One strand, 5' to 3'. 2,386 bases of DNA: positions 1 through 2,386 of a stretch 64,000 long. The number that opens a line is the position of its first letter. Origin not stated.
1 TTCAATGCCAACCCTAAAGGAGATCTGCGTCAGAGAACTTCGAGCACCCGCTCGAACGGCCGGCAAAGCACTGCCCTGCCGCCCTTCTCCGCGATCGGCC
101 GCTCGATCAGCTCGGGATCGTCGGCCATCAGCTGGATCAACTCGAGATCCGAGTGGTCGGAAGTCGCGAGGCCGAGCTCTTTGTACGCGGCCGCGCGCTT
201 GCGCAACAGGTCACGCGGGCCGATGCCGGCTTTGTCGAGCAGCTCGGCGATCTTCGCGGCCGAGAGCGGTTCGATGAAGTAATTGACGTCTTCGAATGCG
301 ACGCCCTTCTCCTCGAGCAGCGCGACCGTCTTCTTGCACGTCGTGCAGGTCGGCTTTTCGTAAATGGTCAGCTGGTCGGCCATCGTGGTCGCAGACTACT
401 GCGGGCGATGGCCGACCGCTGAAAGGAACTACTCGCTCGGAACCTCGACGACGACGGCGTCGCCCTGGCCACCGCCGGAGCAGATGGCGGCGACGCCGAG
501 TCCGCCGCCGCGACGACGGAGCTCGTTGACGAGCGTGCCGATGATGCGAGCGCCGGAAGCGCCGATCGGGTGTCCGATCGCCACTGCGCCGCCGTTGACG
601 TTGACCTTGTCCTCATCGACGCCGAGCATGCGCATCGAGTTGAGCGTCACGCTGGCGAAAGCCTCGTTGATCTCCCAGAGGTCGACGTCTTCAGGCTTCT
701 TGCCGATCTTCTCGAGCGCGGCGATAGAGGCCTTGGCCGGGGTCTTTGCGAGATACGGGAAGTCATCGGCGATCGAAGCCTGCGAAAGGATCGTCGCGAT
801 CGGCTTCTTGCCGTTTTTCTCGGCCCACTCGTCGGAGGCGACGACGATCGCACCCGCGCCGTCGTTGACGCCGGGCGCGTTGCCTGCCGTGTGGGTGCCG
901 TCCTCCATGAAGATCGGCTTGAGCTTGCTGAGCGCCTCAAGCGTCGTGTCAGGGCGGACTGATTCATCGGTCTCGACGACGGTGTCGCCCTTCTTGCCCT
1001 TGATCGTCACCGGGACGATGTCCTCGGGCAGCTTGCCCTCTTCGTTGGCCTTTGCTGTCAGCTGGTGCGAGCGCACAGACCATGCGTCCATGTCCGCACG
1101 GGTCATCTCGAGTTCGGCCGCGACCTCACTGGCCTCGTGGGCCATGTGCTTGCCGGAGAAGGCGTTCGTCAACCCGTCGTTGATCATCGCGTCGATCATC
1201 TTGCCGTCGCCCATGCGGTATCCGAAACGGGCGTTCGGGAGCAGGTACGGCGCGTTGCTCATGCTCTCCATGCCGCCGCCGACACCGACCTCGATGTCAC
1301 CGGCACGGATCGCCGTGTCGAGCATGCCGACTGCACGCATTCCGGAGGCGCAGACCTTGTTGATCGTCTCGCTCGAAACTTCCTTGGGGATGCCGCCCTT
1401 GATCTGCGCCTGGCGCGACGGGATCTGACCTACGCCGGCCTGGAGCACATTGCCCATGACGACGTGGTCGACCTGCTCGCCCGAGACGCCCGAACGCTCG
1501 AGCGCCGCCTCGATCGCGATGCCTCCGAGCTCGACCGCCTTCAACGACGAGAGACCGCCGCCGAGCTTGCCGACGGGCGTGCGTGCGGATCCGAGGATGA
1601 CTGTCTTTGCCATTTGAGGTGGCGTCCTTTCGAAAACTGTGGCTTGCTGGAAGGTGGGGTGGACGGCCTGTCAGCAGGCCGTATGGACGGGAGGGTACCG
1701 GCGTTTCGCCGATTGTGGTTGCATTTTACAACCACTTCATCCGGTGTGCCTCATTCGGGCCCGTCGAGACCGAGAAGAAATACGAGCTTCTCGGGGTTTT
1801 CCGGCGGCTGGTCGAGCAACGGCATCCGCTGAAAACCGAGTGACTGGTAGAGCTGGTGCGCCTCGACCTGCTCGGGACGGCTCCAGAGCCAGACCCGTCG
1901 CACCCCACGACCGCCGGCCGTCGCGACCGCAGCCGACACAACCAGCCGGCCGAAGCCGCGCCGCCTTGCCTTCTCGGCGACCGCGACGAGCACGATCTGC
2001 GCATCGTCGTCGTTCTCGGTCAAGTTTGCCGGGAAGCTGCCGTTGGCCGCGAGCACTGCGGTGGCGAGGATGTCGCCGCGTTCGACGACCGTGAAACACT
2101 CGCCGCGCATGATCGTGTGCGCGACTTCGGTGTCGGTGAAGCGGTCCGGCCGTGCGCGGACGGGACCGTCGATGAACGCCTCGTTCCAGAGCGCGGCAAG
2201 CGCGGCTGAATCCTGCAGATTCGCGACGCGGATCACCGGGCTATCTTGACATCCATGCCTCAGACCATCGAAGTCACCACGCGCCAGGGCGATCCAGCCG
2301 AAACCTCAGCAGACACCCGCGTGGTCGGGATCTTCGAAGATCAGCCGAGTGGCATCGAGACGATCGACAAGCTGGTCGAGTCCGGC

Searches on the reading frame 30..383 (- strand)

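Call 23: search_protein_families(library=pfam, proteins=[window:30-383:-], max_evalue=0.000001)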
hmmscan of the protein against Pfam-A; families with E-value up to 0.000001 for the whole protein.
window:30-383:- (117 aa): 2 families
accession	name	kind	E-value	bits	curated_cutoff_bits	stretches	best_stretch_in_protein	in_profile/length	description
PF03960.21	ArsC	-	1.3e-19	70.8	24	1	8-115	1-78/79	ArsC family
PF00462.30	Glutaredoxin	-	7.5e-08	32.9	22.9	1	6-48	2-44/60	Glutaredoxin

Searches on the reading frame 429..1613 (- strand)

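Call 23: search_protein_families(library=pfam, proteins=[window:429-1613:-], max_evalue=0.000001)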
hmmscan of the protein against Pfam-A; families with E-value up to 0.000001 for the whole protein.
window:429-1613:- (394 aa): 2 families
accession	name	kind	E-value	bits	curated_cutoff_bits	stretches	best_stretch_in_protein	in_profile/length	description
PF00108.29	Thiolase_N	-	2.4e-89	299.6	26.4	1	5-261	2-259/260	Thiolase, N-terminal domain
PF02803.24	Thiolase_C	-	7.6e-43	145.5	27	1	270-390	2-122/123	Thiolase, C-terminal domain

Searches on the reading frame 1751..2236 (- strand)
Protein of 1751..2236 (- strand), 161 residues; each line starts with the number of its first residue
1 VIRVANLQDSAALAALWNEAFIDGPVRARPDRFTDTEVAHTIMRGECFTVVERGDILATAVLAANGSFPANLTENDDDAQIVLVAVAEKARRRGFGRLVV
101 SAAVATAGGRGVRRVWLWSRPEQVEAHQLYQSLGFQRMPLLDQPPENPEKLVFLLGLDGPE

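Call 23: search_protein_families(library=pfam, proteins=[window:1751-2236:-], max_evalue=0.000001)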
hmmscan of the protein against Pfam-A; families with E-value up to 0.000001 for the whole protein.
window:1751-2236:- (161 aa): 3 families
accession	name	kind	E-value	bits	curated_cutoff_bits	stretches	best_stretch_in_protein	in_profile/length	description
PF00583.31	Acetyltransf_1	-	3.2e-13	50.4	20.7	1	36-135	27-116/116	Acetyltransferase (GNAT) family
PF13508.13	Acetyltransf_7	-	3.2e-09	37.5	27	1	47-136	4-83/84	Acetyltransferase (GNAT) domain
PF08445.16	FR47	-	9.4e-08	32.4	22.1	1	74-137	18-79/86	FR47-like protein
